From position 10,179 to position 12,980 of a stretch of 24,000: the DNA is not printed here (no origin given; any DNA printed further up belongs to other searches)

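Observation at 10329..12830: ATPase architecture: centrally placed CPVC zinc hook plus a roughly 185-aa C-terminal extension ending in a second Zn ribbon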

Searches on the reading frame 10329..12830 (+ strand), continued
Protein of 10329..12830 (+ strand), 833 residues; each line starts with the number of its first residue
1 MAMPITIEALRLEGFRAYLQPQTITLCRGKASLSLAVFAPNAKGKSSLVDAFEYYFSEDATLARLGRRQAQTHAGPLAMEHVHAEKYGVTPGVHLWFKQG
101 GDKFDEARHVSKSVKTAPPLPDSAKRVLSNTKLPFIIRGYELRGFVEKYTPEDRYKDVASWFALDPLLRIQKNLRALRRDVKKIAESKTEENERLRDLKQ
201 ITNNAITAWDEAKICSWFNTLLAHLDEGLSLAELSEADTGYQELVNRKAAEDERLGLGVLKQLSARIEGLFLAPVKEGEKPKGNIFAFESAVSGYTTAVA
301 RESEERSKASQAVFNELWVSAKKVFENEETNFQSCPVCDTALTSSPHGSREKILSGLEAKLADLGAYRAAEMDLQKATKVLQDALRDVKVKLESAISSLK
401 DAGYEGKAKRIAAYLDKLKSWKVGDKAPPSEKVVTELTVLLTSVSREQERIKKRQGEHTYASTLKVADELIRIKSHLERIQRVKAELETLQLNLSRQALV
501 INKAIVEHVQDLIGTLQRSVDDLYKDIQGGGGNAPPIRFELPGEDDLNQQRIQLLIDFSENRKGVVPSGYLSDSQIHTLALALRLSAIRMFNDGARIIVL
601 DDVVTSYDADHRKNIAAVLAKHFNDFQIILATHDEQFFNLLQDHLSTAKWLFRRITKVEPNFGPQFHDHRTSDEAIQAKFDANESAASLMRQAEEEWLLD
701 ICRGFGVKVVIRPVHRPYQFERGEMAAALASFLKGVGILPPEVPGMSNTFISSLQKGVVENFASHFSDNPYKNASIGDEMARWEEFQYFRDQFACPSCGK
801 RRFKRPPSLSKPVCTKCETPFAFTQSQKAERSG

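Call 95: search_dna_similar(query=window:10329-12827:+, collection=plasmids, mode=protein, max_evalue=1e-10, max_rows=15)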
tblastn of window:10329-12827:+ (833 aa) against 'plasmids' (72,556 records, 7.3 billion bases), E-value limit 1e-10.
Records with a match: 7; places in all: 7; records where one place covers at least 80% of the query: 6.
Best place of each record, by identity: <60% 7.
By first word of the organism name: Bradyrhizobium 5; Brucella 1; Aliiroseovarius 1.
By predicted mobility (MOB-suite, as given by PLSDB): non-mobilizable 5; conjugative 1; mobilizable 1.
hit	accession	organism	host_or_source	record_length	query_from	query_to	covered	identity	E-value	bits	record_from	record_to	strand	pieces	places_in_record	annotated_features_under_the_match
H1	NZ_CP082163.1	Bradyrhizobium sp. 195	Acmispon strigosus,cell culture,root ...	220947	1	823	99%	44.5%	0e+0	637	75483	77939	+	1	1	AAA family ATPase | hypothetical protein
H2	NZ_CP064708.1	Bradyrhizobium sp. 131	Acmispon strigosus,cell culture,root ...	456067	1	823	99%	43.7%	0e+0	625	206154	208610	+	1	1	AAA family ATPase | hypothetical protein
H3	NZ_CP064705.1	Bradyrhizobium sp. 155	Acmispon strigosus,cell culture,root ...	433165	1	823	99%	43.7%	0e+0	622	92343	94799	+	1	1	AAA family ATPase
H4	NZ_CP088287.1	Bradyrhizobium septentrionale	Glycine max cv. AC Glengarry,Cell ...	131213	7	823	98%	43.8%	0e+0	644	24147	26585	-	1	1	AAA family ATPase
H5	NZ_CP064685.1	Bradyrhizobium sp. CW1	Acmispon strigosus,cell culture,bulk ...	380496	1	823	99%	43.4%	0e+0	617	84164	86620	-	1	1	AAA family ATPase | hypothetical protein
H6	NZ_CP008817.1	Brucella anthropi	-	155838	29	800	93%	23.4%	4e-16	91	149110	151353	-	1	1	hypothetical protein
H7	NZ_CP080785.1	Aliiroseovarius crassostreae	-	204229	292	817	63%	24.5%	5e-19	100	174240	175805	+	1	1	AAA family ATPase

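Call 96: search_dna_similar(query=window:10329-12827:+, collection=phages, mode=protein, max_evalue=0.00001, max_rows=10)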
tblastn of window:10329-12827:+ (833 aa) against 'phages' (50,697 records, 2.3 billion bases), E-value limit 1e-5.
No match.

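Call 97: get_annotated_region(hit=H1, flank=6000)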
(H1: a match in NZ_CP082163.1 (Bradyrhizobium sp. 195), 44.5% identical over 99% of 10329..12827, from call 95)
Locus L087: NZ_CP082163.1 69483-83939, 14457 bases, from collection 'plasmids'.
description: Bradyrhizobium sp. 195 plasmid p195_2, complete sequence
organism: Bradyrhizobium sp. 195 (NCBI taxid 2782662)
taxonomy: Bacteria; Pseudomonadota; Alphaproteobacteria; Hyphomicrobiales; Nitrobacteraceae; Bradyrhizobium; Bradyrhizobium sp. 195
host: -; source: Acmispon strigosus,cell culture,root nodule; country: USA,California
typing (MOB-suite, as given by PLSDB): conjugative; replicon rep_cluster_506; relaxase MOBP; mating-pair formation MPF_T
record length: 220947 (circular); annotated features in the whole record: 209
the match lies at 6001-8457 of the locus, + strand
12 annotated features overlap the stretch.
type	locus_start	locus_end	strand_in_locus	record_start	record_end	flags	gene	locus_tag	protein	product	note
CDS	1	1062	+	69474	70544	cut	-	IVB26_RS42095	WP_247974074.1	relaxase/mobilization nuclease domain-containing protein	-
CDS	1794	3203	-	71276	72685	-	-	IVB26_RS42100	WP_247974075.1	type IIL restriction-modification enzyme MmeI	-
CDS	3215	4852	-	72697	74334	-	-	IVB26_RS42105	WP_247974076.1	DNA methyltransferase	-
CDS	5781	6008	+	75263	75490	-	-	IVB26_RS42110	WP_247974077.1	hypothetical protein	-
CDS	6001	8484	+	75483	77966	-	-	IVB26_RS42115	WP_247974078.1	AAA family ATPase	GO:0006302 - double-strand break repair [Evidence IEA]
CDS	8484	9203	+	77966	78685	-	-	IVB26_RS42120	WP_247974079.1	DCL family protein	-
CDS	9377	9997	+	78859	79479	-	-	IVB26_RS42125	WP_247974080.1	type IV toxin-antitoxin system AbiEi family antitoxin domain-containing protein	-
CDS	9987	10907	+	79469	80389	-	-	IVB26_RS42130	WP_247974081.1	nucleotidyl transferase AbiEii/AbiGii toxin family protein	-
CDS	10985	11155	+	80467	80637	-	-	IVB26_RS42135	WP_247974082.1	hypothetical protein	-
CDS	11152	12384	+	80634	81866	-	-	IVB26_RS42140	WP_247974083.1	exonuclease SbcCD subunit D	-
CDS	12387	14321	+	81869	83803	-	-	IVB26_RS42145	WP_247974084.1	AAA family ATPase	GO:0006302 - double-strand break repair [Evidence IEA]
CDS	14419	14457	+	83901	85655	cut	-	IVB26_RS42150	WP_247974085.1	SbcC/MukB-like Walker B domain-containing protein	-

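Call 111: find_encoding_contigs(protein=P0013, flank=5000, max_places=2)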
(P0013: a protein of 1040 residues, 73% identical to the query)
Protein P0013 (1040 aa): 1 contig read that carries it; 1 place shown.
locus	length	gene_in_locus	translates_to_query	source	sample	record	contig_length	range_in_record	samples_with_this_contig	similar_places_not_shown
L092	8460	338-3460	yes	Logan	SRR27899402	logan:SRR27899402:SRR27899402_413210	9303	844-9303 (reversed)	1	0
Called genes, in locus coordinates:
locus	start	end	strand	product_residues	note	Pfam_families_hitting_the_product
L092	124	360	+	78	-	-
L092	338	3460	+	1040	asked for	PF13476:AAA_23 (faint), PF13304:AAA_21 (faint), PF02463:SMC_N, PF13365:Trypsin_2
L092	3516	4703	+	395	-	PF13676:TIR_2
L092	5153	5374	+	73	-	-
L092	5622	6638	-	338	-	PF02625:XdhC_CoxI, PF13478:XdhC_C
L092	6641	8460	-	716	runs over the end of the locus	PF20256:MoCoBD_2, PF02738:MoCoBD_1, PF20256:MoCoBD_2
